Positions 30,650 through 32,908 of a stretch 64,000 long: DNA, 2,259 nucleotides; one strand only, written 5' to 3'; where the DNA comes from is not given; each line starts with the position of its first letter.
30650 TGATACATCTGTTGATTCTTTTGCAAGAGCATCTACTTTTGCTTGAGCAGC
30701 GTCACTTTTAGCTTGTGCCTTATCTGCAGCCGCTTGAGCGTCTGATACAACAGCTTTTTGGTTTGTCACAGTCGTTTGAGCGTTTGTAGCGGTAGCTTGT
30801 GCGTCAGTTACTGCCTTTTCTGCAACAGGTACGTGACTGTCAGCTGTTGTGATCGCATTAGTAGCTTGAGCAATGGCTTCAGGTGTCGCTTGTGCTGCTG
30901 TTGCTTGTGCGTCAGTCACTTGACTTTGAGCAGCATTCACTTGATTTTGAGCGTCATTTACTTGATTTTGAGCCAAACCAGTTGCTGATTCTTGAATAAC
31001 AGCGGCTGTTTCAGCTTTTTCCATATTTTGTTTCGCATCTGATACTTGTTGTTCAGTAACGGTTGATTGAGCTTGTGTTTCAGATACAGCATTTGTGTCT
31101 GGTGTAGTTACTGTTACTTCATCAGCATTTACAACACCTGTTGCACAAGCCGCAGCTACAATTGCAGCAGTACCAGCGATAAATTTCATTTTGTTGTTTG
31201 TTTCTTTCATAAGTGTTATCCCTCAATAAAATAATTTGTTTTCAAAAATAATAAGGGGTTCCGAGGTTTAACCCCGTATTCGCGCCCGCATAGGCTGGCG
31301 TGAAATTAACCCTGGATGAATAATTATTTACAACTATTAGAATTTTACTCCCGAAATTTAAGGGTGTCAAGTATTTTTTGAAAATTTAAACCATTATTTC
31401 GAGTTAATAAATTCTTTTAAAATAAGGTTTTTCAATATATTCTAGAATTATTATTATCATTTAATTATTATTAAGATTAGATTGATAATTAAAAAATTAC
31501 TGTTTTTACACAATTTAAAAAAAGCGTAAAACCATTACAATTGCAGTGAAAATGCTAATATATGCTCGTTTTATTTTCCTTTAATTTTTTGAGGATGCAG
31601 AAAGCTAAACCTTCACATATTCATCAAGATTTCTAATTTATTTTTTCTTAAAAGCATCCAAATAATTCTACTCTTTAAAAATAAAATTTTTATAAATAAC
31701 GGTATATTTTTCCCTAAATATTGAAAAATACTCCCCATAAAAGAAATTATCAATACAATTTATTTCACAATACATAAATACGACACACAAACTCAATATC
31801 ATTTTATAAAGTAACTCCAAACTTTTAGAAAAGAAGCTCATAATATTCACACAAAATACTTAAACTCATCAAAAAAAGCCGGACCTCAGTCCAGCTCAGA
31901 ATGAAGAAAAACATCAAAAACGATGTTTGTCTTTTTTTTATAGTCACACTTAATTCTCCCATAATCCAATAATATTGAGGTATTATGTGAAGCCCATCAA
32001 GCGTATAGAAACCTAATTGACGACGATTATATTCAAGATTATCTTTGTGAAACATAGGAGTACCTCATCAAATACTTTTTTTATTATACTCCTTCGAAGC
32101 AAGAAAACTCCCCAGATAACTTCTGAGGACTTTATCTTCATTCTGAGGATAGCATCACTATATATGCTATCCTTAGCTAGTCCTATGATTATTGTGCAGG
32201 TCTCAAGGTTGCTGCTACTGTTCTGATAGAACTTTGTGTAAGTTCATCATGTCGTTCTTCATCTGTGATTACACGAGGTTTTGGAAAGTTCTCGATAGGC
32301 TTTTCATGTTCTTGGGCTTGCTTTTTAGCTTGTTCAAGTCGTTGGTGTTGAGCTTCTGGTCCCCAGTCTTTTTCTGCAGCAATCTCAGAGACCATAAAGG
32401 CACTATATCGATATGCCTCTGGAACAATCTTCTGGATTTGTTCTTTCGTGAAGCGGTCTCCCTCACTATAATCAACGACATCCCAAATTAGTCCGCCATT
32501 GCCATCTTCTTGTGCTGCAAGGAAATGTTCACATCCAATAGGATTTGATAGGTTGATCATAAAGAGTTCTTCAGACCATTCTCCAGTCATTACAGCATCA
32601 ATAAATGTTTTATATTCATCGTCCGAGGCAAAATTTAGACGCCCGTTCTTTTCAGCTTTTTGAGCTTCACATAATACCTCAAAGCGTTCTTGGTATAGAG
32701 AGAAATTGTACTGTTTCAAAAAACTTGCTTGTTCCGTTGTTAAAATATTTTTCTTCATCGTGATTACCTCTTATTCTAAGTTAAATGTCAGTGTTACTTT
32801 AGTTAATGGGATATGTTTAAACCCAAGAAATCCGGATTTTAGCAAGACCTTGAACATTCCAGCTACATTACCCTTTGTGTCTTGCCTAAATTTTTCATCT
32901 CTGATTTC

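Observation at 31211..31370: Consensus promoter plus terminator-like hairpin in the leader of the PrgA-like gene (attenuation control)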

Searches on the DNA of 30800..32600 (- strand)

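Call 3: search_rna_families(source=window, start=30800, end=32600, threshold=evalue, max_evalue=10, show_alignments=3)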
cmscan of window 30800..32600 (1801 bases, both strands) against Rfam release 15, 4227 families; matches with E-value up to 10: 8.
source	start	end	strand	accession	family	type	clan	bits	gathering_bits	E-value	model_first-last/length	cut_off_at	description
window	31309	31398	+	RF01203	snR47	Gene; snRNA; snoRNA; CD-box;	CL00051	27.7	61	2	1-96/96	no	Small nucleolar RNA snR47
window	31863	31938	-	RF02454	ncr982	Gene; sRNA;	-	23.8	50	1.3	1-79/79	no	Bacillus sRNA ncr982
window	31300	31392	-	RF04345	Plastid-rps12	Cis-reg;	-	21.2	78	8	1-97/97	no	Plastid-rps12 3UTR RNA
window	31256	31328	+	RF02748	FtrB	Gene; sRNA;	-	20.3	66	2.6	1-115/115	no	Francisella sRNA B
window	31713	31766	+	RF02074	STnc240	Gene; sRNA;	-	19.8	55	8.4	1-77/77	no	Enterobacterial sRNA STnc240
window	31542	31605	+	RF01283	snoU30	Gene; snRNA; snoRNA; CD-box;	CL00052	19.2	45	2.7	1-86/86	no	Small nucleolar RNA U30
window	31480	31536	-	RF02716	sno_ncR3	Gene; snRNA; snoRNA; CD-box;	-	14.8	88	9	1-75/75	no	Small nucleolar RNA ncR3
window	32570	32600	-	RF01147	sR12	Gene; snRNA; snoRNA; CD-box;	-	14.4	38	5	23-52/52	5'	Small nucleolar RNA sR12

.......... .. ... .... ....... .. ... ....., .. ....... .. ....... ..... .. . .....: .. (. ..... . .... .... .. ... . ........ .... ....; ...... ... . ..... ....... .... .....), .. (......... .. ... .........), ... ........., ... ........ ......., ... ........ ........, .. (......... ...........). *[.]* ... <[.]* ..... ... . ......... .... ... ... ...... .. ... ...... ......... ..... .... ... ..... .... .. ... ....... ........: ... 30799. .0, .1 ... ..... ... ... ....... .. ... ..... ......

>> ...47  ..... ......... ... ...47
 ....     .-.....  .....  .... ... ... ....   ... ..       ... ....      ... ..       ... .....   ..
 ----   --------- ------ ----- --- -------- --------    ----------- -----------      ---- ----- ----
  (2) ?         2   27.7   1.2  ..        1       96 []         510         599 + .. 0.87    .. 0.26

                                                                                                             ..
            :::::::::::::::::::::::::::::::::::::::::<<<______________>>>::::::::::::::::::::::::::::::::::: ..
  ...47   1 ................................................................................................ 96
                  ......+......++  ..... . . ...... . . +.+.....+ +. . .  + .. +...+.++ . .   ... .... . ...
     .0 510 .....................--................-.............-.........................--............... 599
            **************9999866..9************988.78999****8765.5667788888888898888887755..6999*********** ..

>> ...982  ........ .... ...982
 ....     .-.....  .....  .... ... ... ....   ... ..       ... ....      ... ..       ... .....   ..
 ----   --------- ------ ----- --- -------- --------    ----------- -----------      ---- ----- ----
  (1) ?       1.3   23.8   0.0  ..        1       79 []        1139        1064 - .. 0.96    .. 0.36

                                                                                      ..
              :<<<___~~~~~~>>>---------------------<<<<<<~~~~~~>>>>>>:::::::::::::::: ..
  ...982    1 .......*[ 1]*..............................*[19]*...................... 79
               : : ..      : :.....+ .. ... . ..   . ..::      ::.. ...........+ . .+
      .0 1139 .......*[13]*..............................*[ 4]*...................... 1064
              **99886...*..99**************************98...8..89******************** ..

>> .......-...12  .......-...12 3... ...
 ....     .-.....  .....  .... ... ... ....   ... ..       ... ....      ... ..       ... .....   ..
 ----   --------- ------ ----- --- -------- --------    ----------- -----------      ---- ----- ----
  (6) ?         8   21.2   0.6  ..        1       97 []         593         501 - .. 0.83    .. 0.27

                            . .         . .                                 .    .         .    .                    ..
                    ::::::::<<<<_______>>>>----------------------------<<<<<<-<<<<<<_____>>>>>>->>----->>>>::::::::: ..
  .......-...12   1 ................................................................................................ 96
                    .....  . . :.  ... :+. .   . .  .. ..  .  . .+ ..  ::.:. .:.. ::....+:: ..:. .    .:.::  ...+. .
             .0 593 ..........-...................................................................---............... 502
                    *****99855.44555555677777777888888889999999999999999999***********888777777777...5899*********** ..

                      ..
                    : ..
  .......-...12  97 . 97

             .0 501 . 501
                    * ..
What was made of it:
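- On Known riboswitch or cis-regulatory RNA family (Rfam 15): The best overlapping hits are snoRNA or plastid models at 20-28 bits, against gathering scores of 61-78, with E of 2 or more (call 3).
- Closest known: Shine-Dalgarno-sequestering 5' UTRs. Different: It has no comparative support, and no known thermometer motif or Rfam family matches (call 3).
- There is no Rfam family (call 3).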

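Call 7: search_dna_similar(query=window:31150-32250:-, collection=plasmids, mode=distant, max_rows=25)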
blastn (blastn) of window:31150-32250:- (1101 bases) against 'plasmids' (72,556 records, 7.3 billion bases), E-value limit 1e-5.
Records with a match: 8; places in all: 11; records where one place covers at least 80% of the query: 2.
Best place of each record, by identity: 95-99% 3; 90-95% 3; 80-90% 2.
By first word of the organism name: Streptococcus 8.
By predicted mobility (MOB-suite, as given by PLSDB): non-mobilizable 8.
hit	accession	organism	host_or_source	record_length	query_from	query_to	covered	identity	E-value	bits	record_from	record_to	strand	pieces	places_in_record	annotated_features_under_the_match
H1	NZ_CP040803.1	Streptococcus salivarius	Homo sapiens,Plaque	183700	1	1101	82%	96.0%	0e+0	1461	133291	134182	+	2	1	hypothetical protein | SEC10/PgrA surface exclusion domain-containing protein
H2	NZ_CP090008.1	Streptococcus salivarius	Homo sapiens,Human oral cavity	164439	1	1101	82%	96.0%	0e+0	1461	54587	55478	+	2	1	hypothetical protein | SEC10/PgrA surface exclusion domain-containing protein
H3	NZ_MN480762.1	Streptococcus salivarius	-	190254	3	120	11%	93.3%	7e-41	176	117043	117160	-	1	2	hypothetical protein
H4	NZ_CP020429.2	Streptococcus sp. FDAARGOS_192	Homo sapiens,peripheral blood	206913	1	105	10%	95.2%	1e-37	165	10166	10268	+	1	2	hypothetical protein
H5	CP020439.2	Streptococcus equinus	Homo sapiens,blood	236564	1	105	10%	91.4%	3e-32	147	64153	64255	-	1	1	hypothetical protein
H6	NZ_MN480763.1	Streptococcus salivarius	-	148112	3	105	9%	91.3%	4e-31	143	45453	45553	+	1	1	hypothetical protein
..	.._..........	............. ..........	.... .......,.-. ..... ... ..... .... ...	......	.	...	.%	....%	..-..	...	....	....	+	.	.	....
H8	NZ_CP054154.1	Streptococcus salivarius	Homo sapiens,single culture,oral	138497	267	355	8%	82.0%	1e-13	87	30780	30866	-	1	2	none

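Call 8: get_annotated_region(hit=H1, flank=9000)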
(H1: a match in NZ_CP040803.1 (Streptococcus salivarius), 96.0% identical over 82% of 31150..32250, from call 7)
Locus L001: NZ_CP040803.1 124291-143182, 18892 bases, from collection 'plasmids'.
description: Streptococcus salivarius strain LAB813 plasmid pSAL813, complete sequence
organism: Streptococcus salivarius (NCBI taxid 1304)
taxonomy: Bacteria; Bacillota; Bacilli; Lactobacillales; Streptococcaceae; Streptococcus; Streptococcus salivarius
host: -; source: Homo sapiens,Plaque; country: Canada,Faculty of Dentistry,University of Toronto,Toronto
typing (MOB-suite, as given by PLSDB): non-mobilizable; replicon rep_cluster_199
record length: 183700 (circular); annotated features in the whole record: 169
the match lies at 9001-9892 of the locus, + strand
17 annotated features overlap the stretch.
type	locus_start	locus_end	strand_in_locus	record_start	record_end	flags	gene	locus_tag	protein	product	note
CDS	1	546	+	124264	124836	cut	-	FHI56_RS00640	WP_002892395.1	hypothetical protein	-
CDS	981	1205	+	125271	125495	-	-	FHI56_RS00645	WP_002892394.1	hypothetical protein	-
CDS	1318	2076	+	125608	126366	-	-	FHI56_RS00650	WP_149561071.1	hypothetical protein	-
CDS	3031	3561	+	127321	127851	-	-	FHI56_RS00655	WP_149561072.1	hypothetical protein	-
CDS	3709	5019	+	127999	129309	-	-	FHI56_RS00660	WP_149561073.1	hypothetical protein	-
CDS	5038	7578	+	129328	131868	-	-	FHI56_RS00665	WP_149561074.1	SspB-related isopeptide-forming adhesin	-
CDS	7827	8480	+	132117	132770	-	-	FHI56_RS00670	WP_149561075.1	hypothetical protein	-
CDS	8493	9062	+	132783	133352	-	-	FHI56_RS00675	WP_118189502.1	hypothetical protein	-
CDS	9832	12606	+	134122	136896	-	-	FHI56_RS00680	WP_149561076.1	SEC10/PgrA surface exclusion domain-containing protein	-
CDS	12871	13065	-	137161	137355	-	-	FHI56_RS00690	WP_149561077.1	hypothetical protein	-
CDS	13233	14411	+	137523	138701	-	-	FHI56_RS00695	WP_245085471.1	hypothetical protein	-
CDS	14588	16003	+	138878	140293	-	-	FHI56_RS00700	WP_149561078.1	Y-family DNA polymerase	-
CDS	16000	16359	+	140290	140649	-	-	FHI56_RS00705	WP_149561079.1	hypothetical protein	-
CDS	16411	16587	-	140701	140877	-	-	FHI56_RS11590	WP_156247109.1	hypothetical protein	-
CDS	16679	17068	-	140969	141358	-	-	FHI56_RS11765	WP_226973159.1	hypothetical protein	-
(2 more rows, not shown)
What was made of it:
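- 28466..31210 (-): Gene for a 914-aa SEC10/PrgA surface-exclusion-domain protein with a signal peptide and an LPXTG anchor. Annotated as such in pSAL813 (call 8).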

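Call 9: search_dna_similar(query=window:31200-31420:-, collection=plasmids, mode=distant, max_rows=40, max_evalue=1)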
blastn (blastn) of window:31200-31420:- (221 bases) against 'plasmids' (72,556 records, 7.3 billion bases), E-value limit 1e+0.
Records with a match: 8; places in all: 8; records where one place covers at least 80% of the query: 2.
Best place of each record, by identity: 95-99% 2; 90-95% 1; 80-90% 5.
By first word of the organism name: Streptococcus 2; Monoglobus 1; Paenibacillus 1; Pantoea 1; Chondrinema 1; Mycoplasmopsis 1; Aureibacter 1.
By predicted mobility (MOB-suite, as given by PLSDB): non-mobilizable 7; mobilizable 1.
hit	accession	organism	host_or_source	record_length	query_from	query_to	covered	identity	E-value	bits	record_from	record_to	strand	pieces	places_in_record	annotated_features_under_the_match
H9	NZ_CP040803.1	Streptococcus salivarius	Homo sapiens,Plaque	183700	1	221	100%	98.2%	2e-103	381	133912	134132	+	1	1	SEC10/PgrA surface exclusion domain-containing protein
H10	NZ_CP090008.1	Streptococcus salivarius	Homo sapiens,Human oral cavity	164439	1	221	100%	98.2%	2e-103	381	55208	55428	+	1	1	SEC10/PgrA surface exclusion domain-containing protein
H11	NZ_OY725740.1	Monoglobus pectinilyticus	-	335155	34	79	21%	80.4%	2e-1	44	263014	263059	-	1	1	none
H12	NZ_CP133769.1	Paenibacillus polymyxa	soybean,single cell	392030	153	196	20%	82.2%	2e-1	43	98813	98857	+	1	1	hypothetical protein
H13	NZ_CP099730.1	Pantoea agglomerans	cell culture,Rotten Potato Tubers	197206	28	67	18%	82.5%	6e-1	41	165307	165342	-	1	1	none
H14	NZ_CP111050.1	Chondrinema litorale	Seaweed,red alga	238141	168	204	17%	86.8%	2e-1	44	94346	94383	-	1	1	none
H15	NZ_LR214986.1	Mycoplasmopsis cynos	Dog,lung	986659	14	49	16%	86.5%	6e-1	42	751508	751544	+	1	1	none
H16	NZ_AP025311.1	Aureibacter tunicatorum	-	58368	84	116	15%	90.9%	2e-1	44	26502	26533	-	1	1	replication initiation protein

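Call 51: get_annotated_region(hit=H3, flank=5000)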
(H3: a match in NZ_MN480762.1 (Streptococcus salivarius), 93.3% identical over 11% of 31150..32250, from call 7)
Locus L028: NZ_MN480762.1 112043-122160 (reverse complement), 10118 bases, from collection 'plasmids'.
description: Streptococcus salivarius strain NU10 plasmid pSsal-NU10, complete sequence
organism: Streptococcus salivarius (NCBI taxid 1304)
taxonomy: Bacteria; Bacillota; Bacilli; Lactobacillales; Streptococcaceae; Streptococcus; Streptococcus salivarius
host: -; source: -; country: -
typing (MOB-suite, as given by PLSDB): non-mobilizable; replicon rep_cluster_199
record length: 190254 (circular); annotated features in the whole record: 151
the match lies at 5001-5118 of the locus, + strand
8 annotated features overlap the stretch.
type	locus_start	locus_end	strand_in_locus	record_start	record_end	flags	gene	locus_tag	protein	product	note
CDS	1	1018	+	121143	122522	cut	-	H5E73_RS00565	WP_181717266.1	hypothetical protein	-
CDS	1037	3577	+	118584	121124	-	-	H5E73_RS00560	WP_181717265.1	SspB-related isopeptide-forming adhesin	-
CDS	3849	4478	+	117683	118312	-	-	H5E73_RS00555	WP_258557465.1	hypothetical protein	-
CDS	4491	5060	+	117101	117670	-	-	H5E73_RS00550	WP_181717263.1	hypothetical protein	-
CDS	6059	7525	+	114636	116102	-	-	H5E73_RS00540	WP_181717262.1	DUF5677 domain-containing protein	-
CDS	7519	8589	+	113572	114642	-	-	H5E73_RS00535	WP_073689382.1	hypothetical protein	-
CDS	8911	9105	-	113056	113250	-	-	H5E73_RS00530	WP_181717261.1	site-specific integrase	-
CDS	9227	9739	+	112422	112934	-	-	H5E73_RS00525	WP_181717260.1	GNAT family N-acetyltransferase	-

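Call 52: get_annotated_region(hit=H7, flank=5000)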
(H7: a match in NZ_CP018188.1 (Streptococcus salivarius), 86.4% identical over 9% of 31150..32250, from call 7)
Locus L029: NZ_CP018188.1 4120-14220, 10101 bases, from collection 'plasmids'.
description: Streptococcus salivarius strain ICDC2 plasmid unnamed, complete sequence
organism: Streptococcus salivarius (NCBI taxid 1304)
taxonomy: Bacteria; Bacillota; Bacilli; Lactobacillales; Streptococcaceae; Streptococcus; Streptococcus salivarius
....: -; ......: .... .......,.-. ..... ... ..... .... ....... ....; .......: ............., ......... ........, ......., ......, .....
typing (MOB-suite, as given by PLSDB): non-mobilizable; replicon rep_cluster_199
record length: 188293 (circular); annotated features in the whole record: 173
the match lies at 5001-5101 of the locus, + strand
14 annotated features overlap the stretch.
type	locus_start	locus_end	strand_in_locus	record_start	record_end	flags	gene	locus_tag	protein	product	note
CDS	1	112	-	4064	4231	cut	-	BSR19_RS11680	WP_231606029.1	hypothetical protein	-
CDS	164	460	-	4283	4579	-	-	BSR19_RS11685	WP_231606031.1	hypothetical protein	-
CDS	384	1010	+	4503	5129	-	-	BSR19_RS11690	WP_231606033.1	hypothetical protein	-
CDS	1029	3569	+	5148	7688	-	-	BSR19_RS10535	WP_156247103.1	SspB-related isopeptide-forming adhesin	GO:0018262 - isopeptide cross-linking [Evidence IEA]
CDS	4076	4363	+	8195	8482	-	-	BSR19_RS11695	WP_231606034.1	hypothetical protein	-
CDS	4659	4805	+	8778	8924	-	-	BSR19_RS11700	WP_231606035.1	hypothetical protein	-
CDS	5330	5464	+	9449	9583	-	-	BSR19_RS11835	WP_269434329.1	hypothetical protein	-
CDS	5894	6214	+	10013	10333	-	-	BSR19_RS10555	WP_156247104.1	hypothetical protein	-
CDS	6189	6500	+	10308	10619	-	-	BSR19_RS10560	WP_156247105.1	SIR2 family protein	-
CDS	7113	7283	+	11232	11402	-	-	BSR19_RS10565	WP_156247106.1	hypothetical protein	-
CDS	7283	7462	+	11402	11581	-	-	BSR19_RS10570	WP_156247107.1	hypothetical protein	-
CDS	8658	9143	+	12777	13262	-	-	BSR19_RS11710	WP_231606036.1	hypothetical protein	-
CDS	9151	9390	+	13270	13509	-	-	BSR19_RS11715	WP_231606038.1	hypothetical protein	-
CDS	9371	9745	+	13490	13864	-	-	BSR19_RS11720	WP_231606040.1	cytosolic protein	-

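Call 54: build_rna_model(alignment_id=A4, structure=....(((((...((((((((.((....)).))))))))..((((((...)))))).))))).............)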
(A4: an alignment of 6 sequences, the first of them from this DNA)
Model R1 built from alignment A4 (6 sequences, 74 columns); structure: as given.
model positions 74; base pairs 21; branch points 1; effective number of sequences 1.14; information 0.763 bits per position. Calibrated on 0.2 Mb of random sequence (short: E-values are rough).
structure used (alignment columns):
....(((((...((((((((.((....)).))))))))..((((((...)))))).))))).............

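Call 55: search_with_rna_model(model_id=R1, source=window, filters=off, max_evalue=10)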
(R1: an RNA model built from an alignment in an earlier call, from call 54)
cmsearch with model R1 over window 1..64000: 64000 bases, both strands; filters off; matches with E-value up to 10: 10.
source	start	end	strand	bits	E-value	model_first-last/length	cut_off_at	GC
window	31243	31316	-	105.2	1.2e-24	1-74/74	no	0.5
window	31279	31304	+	15.7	0.19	13-38/74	no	0.65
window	32924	32979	+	12.8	1.1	1-74/74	no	0.3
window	47089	47141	+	11.9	1.8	1-74/74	no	0.38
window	868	896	-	10.7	3.6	1-74/74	no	0.24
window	41083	41112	+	10.6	3.9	1-74/74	no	0.3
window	44507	44547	-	10.1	5.4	1-74/74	no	0.27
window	39715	39756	+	10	5.5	1-74/74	no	0.36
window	24021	24074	-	9.7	6.6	1-74/74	no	0.43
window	44246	44263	+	9.4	8.1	1-74/74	no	0.28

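Call 56: search_with_rna_model(model_id=R1, sources=[L002, L025, L026, L027, L028, L029, L001], filters=off, max_evalue=10)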
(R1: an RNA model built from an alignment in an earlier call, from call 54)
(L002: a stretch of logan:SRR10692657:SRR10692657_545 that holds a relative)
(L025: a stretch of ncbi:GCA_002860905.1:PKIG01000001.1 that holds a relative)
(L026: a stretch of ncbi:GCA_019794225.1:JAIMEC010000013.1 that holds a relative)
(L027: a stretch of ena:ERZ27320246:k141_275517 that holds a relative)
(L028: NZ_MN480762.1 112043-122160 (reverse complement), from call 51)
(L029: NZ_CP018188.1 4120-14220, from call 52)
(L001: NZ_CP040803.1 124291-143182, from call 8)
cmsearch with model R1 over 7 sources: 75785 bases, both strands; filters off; matches with E-value up to 10: 11.
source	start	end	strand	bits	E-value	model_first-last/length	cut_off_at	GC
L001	9726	9799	+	109.6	1e-25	1-74/74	no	0.54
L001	9738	9763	-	17.4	0.08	13-38/74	no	0.73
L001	8272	8327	-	14.2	0.56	1-74/74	no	0.32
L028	8298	8357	-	13.5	0.84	1-74/74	no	0.22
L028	5949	5974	-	10.4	5.3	1-74/74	no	0.19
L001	1331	1362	-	9.9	7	1-74/74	no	0.38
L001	9766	9780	-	9.9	7.1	41-55/74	no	0.67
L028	2024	2090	+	9.7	8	1-74/74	no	0.46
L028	7645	7681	-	9.6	8.4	1-74/74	no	0.27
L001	16368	16403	-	9.6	8.5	1-74/74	no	0.33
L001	2325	2385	+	9.4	9.6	1-74/74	no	0.28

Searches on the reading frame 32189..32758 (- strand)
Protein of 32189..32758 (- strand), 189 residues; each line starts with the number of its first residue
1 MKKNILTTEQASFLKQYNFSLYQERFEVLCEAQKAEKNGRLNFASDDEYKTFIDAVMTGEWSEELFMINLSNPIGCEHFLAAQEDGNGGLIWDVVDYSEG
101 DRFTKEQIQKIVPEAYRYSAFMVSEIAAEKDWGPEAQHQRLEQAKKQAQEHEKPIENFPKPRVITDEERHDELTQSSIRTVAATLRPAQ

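Call 10: search_protein_families(library=pfam, proteins=[window:32189-32758:-], max_evalue=0.01)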
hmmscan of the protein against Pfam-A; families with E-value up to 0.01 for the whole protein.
window:32189-32758:- (189 aa): 1 family
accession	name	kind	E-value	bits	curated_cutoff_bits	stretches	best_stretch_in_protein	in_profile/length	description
PF12090.13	Spt20_SEP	-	0.002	18.3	27.1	1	18-165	8-114/177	Spt20, SEP domain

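Call 12: search_protein_families(library=ncbifam, proteins=[window:32189-32758:-], max_evalue=0.01)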
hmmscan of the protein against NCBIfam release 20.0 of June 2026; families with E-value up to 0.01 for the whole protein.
window:32189-32758:- (189 aa): 0 families
